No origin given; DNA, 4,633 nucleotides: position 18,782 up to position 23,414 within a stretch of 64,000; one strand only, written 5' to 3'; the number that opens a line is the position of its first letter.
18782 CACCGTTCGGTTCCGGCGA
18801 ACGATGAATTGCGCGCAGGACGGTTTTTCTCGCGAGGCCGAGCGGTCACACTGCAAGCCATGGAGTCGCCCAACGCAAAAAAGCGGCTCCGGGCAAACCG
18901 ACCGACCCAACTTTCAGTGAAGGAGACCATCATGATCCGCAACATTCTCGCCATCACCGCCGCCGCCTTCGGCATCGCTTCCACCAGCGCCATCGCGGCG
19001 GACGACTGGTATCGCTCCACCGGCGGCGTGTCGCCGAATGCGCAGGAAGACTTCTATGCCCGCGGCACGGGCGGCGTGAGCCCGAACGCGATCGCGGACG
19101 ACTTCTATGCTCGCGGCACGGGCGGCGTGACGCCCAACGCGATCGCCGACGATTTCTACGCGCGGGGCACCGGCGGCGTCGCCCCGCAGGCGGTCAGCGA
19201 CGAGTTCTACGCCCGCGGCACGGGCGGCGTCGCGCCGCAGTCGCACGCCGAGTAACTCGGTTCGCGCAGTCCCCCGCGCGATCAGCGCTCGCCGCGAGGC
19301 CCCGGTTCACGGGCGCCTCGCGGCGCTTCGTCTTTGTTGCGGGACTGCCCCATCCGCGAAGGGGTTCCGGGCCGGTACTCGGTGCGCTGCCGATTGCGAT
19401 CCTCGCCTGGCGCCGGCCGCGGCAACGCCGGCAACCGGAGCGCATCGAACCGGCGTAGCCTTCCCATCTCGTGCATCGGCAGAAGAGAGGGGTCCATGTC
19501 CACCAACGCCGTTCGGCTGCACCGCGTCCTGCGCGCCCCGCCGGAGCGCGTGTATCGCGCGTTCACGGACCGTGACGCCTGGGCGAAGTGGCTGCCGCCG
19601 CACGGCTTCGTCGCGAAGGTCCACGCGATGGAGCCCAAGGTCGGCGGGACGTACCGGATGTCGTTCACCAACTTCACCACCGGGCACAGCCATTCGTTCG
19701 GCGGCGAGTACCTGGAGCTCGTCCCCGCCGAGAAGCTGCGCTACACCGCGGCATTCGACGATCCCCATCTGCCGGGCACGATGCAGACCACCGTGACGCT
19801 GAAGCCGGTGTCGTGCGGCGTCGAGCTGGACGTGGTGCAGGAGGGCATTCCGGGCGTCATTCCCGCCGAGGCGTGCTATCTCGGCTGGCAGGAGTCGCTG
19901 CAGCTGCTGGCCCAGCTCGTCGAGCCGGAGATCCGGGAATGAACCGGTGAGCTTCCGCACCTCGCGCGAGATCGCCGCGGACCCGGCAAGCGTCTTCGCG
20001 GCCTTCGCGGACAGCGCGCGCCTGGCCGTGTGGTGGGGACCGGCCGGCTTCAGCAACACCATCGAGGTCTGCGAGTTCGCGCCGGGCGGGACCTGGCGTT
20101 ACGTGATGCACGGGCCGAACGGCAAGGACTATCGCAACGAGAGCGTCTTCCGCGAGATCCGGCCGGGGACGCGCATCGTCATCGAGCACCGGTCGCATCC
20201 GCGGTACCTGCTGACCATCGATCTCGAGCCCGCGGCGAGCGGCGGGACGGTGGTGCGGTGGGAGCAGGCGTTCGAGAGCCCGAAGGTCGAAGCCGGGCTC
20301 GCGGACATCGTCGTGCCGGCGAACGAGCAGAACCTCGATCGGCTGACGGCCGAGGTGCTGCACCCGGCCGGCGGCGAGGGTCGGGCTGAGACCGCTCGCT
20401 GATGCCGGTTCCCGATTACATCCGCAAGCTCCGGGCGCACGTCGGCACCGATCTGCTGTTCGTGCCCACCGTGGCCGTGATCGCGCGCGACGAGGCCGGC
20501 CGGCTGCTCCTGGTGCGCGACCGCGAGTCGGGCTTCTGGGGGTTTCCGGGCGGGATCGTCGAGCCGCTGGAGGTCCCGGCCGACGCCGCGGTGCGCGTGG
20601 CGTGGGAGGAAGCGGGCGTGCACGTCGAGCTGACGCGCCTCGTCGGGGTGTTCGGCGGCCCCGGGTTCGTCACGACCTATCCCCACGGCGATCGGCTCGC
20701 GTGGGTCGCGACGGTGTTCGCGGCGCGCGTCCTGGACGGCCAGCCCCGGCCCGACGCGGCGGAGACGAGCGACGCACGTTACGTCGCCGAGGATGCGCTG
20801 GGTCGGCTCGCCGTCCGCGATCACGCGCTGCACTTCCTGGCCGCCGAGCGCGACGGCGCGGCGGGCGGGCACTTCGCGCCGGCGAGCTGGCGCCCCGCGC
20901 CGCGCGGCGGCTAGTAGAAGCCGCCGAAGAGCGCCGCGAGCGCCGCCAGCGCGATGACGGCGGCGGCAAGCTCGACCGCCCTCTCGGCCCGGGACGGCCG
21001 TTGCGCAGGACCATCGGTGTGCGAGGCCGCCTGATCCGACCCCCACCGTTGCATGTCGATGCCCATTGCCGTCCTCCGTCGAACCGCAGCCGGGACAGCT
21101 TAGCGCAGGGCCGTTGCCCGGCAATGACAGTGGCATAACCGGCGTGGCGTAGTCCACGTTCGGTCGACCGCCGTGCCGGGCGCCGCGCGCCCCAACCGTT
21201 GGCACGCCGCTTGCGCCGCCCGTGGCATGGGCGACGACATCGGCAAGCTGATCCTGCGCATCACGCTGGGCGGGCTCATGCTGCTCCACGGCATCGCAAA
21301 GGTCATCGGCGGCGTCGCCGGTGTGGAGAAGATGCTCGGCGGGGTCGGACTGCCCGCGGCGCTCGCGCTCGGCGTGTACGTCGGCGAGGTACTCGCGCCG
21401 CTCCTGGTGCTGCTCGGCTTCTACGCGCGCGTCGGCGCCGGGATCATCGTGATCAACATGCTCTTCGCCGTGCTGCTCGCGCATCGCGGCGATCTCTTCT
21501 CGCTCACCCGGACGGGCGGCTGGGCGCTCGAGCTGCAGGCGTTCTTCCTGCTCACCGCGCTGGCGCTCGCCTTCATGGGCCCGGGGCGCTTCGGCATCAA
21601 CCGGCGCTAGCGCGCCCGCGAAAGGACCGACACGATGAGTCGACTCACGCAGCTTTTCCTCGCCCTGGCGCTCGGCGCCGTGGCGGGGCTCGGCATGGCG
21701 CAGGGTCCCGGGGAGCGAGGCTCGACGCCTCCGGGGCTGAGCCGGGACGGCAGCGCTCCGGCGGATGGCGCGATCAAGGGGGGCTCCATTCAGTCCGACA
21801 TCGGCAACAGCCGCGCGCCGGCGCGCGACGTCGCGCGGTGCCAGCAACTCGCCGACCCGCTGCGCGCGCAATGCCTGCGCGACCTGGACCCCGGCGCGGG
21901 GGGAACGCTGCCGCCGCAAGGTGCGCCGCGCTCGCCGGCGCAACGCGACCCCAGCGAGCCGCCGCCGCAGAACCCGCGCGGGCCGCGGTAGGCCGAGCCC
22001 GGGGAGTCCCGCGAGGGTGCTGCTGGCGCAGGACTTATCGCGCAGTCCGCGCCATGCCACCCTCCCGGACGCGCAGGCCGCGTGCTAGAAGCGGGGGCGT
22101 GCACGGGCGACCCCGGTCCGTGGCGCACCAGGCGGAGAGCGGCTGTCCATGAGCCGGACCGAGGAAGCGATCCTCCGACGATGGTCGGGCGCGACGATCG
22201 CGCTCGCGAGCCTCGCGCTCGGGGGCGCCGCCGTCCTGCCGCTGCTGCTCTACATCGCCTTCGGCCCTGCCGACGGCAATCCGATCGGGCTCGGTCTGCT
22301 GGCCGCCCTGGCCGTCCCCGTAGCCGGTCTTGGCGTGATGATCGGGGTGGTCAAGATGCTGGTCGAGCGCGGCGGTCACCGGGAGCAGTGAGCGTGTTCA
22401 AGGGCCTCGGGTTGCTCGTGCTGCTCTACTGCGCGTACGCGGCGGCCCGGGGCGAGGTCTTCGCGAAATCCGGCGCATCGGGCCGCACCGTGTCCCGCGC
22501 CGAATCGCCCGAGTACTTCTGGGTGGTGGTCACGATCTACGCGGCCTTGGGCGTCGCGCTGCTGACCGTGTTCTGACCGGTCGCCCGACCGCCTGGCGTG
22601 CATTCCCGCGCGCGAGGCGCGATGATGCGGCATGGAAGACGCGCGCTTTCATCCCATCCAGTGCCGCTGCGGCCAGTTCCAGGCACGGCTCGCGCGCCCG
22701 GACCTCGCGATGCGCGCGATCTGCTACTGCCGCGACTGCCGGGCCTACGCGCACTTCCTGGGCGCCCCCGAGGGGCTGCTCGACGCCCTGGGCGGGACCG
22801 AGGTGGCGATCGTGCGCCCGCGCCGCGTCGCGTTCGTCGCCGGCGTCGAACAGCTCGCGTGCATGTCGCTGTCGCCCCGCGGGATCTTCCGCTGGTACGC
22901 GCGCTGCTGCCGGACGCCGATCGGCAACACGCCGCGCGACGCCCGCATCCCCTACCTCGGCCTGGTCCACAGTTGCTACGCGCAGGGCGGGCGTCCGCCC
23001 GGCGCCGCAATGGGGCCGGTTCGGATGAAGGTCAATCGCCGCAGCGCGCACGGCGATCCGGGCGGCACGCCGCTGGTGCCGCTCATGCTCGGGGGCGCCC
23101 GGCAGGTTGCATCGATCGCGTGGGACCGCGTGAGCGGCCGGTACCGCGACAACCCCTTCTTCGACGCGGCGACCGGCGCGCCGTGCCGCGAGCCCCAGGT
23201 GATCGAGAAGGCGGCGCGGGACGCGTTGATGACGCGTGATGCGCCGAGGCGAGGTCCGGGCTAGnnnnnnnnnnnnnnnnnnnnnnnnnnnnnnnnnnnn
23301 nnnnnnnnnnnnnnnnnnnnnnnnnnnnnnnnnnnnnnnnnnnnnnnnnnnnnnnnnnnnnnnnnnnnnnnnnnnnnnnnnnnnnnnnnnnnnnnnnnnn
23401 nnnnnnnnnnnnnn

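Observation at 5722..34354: Family of four secreted five-repeat TGGV proteins: candidate multi-core peptide system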

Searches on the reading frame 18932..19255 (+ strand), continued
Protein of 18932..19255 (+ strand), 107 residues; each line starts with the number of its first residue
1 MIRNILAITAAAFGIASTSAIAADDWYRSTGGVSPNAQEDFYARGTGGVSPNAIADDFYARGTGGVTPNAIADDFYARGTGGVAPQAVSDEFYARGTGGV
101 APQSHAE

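Call 61: find_encoding_contigs(protein=P0012, flank=5000, max_places=2)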
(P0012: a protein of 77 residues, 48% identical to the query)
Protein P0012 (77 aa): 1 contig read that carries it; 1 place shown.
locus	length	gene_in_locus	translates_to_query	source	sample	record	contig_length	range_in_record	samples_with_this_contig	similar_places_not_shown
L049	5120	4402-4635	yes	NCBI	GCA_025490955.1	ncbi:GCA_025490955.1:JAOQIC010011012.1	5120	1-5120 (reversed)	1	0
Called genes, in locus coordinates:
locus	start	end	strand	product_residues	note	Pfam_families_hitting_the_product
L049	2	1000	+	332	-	?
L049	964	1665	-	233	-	PF00072:Response_reg, PF08281:Sigma70_r4_2 (weak), PF00196:GerE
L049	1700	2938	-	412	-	PF01590:GAF (faint), PF00512:HisKA, PF13581:HATPase_c_2 (weak), PF02518:HATPase_c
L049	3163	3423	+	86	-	PF13499:EF-hand_7 (faint), PF00036:EF-hand_1 (weak), PF13202:EF-hand_5 (weak), PF13405:EF-hand_6 (faint)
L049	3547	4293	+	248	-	PF06764:DUF1223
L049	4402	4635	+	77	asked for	-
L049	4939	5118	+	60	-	?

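Call 62: find_encoding_contigs(protein=P0014, flank=5000, max_places=2)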
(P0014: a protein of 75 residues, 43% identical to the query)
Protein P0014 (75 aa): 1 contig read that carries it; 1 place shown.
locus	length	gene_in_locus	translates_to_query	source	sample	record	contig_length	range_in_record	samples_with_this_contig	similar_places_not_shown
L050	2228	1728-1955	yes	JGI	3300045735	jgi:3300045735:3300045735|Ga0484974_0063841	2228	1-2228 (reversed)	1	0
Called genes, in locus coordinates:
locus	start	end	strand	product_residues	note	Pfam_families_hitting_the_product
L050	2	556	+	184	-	?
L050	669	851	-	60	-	PF13490:zf-HC2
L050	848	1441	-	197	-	PF04542:Sigma70_r2, PF22029:PhyR_sigma2 (weak), PF08281:Sigma70_r4_2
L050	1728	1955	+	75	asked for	-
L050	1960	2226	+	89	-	?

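Call 85: find_encoding_contigs(protein=P0017, flank=6000, max_places=3)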
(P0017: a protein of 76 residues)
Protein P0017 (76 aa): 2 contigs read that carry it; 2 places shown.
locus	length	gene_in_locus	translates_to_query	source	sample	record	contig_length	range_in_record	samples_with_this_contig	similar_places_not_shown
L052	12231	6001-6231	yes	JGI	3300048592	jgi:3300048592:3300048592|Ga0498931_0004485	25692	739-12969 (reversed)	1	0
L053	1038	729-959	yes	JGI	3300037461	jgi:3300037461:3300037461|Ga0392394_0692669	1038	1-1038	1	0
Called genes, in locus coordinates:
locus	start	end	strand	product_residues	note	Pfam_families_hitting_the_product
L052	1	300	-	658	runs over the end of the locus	PF05231:MASE1, PF00989:PAS, PF08448:PAS_4, PF13188:PAS_8 (weak), PF13426:PAS_9, PF08447:PAS_3, PF00512:HisKA (weak), PF02518:HATPase_c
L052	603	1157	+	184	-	PF04542:Sigma70_r2, PF22029:PhyR_sigma2 (weak), PF08281:Sigma70_r4_2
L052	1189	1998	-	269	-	PF05708:Peptidase_C92 (weak)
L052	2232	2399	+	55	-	-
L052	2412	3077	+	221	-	PF22308:DUF6969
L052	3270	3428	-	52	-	-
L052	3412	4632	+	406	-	PF13609:Porin_4, PF00267:Porin_1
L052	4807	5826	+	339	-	PF00126:HTH_1, PF03466:LysR_substrate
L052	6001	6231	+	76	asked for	-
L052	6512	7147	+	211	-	PF06532:NrsF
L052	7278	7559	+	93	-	-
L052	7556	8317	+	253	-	PF11376:DUF3179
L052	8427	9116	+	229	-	-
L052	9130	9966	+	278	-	PF22308:DUF6969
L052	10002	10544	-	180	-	PF02627:CMD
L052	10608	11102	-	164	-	PF00571:CBS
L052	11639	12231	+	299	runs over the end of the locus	-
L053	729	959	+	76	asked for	-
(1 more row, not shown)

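Call 86: find_encoding_contigs(protein=P0015, flank=5000, max_places=2)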
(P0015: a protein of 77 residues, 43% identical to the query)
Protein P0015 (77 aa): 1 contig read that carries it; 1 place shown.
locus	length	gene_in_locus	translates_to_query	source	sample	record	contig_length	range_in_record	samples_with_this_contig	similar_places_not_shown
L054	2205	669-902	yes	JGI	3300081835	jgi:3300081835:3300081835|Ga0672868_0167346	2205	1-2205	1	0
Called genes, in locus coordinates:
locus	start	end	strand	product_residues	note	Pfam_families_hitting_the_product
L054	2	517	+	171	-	?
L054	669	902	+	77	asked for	-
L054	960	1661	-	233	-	PF00005:ABC_tran, PF13304:AAA_21 (faint)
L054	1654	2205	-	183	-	?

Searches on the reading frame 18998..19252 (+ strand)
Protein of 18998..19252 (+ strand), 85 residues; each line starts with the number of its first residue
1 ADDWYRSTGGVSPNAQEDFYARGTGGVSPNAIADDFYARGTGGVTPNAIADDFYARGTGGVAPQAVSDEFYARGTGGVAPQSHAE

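Call 81: predict_structure(alignment_id=A3)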
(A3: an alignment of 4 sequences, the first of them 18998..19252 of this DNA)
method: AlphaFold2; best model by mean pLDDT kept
length: 85 residues; sequences in the alignment: 4
mean_pLDDT: 64.8   pTM: 0.57
mean pLDDT of the five models: 64.8, 50.5, 50.1, 42.2, 36.9
residues with pLDDT >= 90: 0; 70-90: 22; 50-70: 57; < 50: 6
segments of 3 or more residues with pLDDT < 50: 82-85
pLDDT, mean of each block of 10 residues (from residue 1): 58 65 68 71 69 70 65 62 46
secondary structure, 60 per line:
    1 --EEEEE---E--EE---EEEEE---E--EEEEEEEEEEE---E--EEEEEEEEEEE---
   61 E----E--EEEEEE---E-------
elements in order: E3-7 E19-23 E30-40 E47-57 E69-74

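Call 83: fold_search(model_id=the predicted structure, library=pdb)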
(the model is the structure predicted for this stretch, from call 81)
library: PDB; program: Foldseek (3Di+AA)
matches with E <= 10: 172; with E <= 0.001: 0
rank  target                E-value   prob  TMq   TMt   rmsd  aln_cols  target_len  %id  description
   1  9u4u_A                2.4e-01  0.04  0.19  0.13  15.3       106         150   14  Structure of the functional amyloid FapC from Pseudomonas sp.UK4 (released 2025-08-06)
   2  3f1x                  2.6e-01  0.16  0.24  0.11   9.8        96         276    9  Three dimensional structure of the serine acetyltransferase from Bacteroides vulgatus, NORTHEAST STRUCTURAL GENOMICS CON (released 2008-11-25)
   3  6rib_A                4.5e-01  0.07  0.24  0.22   9.6        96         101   11  Cryo-EM reconstruction of Thermus thermophilus bactofilin double helical filaments (released 2019-07-17)
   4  4isx_B                8.4e-01  0.08  0.24  0.14   9.2       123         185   10  The crystal structure of maltose o-acetyltransferase from clostridium difficile 630 in complex with acetyl-coa (released 2013-01-30)
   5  6ria_1                8.9e-01  0.04  0.22  0.21  11.1        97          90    9  Bactofilin from Thermus thermophilus, F105R mutant crystal structure (released 2019-07-17)
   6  3vn3_A                8.9e-01  0.04  0.23  0.12  10.4       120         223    4  Fungal antifreeze protein exerts hyperactivity by constructing an inequable beta-helix (released 2012-06-06)
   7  6eio                  9.5e-01  0.10  0.36  0.19   8.7       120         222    9  Crystal structure of an ice binding protein from an Antarctic Biological Consortium (released 2018-03-28)
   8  3r8y_E                9.5e-01  0.06  0.21  0.11  10.6       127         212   11  Structure of the Bacillus anthracis tetrahydropicolinate succinyltransferase (released 2011-04-20)
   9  6jlz_E                9.5e-01  0.05  0.18  0.08  10.1        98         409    8  P-eIF2a - eIF2B complex (released 2019-05-01)
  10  7d6c_F                9.5e-01  0.04  0.17  0.14  10.3       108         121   14  Crystal structure of CcmM N-terminal domain in complex with CcmN (released 2021-08-04)
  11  4ygu_A                1.1e+00  0.25  0.46  0.28   4.7        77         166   13  Crystal structure of a putative adhesin (BACEGG_01763) from Bacteroides eggerthii DSM 20697 at 2.20 A resolution (released 2015-03-11)
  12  9lhn_A                1.3e+00  0.08  0.33  0.17   8.0       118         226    9  Crystal structure of Ice binding protein from Candidatus Cryosericum odellii SMC5 (released 2025-09-03)
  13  7d6c_5                1.4e+00  0.06  0.24  0.19  11.1       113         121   12  Crystal structure of CcmM N-terminal domain in complex with CcmN (released 2021-08-04)
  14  7ehk                  1.8e+00  0.06  0.31  0.17   9.3       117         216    8  Crystal structure of C107S mutant of FfIBP (released 2022-03-02)
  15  7lbg_D                1.8e+00  0.02  0.19  0.13  12.9        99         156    7  CryoEM structure of the HCMV Trimer gHgLgO in complex with human Transforming growth factor beta receptor type 3 and n (released 2021-03-10)
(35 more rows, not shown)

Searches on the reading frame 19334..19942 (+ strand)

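Call 11: search_protein_families(library=pfam, proteins=[window:19334-19942:+], max_evalue=0.001)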
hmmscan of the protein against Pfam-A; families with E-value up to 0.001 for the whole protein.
window:19334-19942:+ (202 aa): 2 families
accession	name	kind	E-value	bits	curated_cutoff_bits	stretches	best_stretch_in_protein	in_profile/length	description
PF08327.17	AHSA1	-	2.7e-29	102.4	22.1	1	67-197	1-125/125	Activator of Hsp90 ATPase homolog 1-like protein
PF10604.15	Polyketide_cyc2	-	1.3e-07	32.4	27.4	1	60-166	4-105/142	Polyketide cyclase / dehydrase and lipid transport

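Call 52: search_protein_families(library=ncbifam, proteins=[window:19334-19942:+], max_evalue=0.00001)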
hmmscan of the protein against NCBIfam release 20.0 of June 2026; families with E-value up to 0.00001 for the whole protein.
window:19334-19942:+ (202 aa): 0 families

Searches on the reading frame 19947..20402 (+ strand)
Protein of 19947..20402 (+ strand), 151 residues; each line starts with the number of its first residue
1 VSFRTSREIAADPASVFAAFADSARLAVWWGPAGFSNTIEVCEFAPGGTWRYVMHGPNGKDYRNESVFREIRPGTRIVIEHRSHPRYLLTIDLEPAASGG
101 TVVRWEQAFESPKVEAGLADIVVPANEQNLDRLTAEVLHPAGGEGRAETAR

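Call 11: search_protein_families(library=pfam, proteins=[window:19947-20402:+], max_evalue=0.001)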
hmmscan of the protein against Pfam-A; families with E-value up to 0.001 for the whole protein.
window:19947-20402:+ (151 aa): 2 families
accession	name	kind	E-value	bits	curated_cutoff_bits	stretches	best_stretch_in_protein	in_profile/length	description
PF08327.17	AHSA1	-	3e-18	66.7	22.1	1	11-135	2-122/125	Activator of Hsp90 ATPase homolog 1-like protein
PF10604.15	Polyketide_cyc2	-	1.1e-11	45.7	27.4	1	2-137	3-141/142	Polyketide cyclase / dehydrase and lipid transport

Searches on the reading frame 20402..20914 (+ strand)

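Call 11: search_protein_families(library=pfam, proteins=[window:20402-20914:+], max_evalue=0.001)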
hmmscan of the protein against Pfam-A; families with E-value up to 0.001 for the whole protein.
window:20402-20914:+ (170 aa): 1 family
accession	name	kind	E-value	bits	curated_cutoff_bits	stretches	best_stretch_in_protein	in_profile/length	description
PF00293.34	NUDIX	-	8.1e-19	68.4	21.1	1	21-139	3-124/134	NUDIX domain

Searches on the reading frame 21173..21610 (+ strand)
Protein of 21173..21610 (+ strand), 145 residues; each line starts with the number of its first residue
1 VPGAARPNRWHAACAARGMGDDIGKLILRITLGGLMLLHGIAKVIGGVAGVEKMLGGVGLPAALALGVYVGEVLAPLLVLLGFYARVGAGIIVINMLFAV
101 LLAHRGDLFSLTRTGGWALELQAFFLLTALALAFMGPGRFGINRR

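Call 53: search_protein_families(library=pfam, proteins=[window:21173-21610:+], max_evalue=0.0001)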
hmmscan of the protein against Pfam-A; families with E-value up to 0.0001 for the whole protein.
window:21173-21610:+ (145 aa): 1 family
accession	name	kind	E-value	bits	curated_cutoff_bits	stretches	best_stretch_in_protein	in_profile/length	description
PF07681.17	DoxX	-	4e-16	59.9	23.6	1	25-105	2-85/85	DoxX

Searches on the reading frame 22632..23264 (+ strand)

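Call 53: search_protein_families(library=pfam, proteins=[window:22632-23264:+], max_evalue=0.0001)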
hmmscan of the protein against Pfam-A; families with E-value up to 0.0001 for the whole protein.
window:22632-23264:+ (210 aa): 1 family
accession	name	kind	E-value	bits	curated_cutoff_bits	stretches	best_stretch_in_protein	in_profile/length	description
PF19648.5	DUF6151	-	2.9e-22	79.9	27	1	6-141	4-141/188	Family of unknown function (DUF6151)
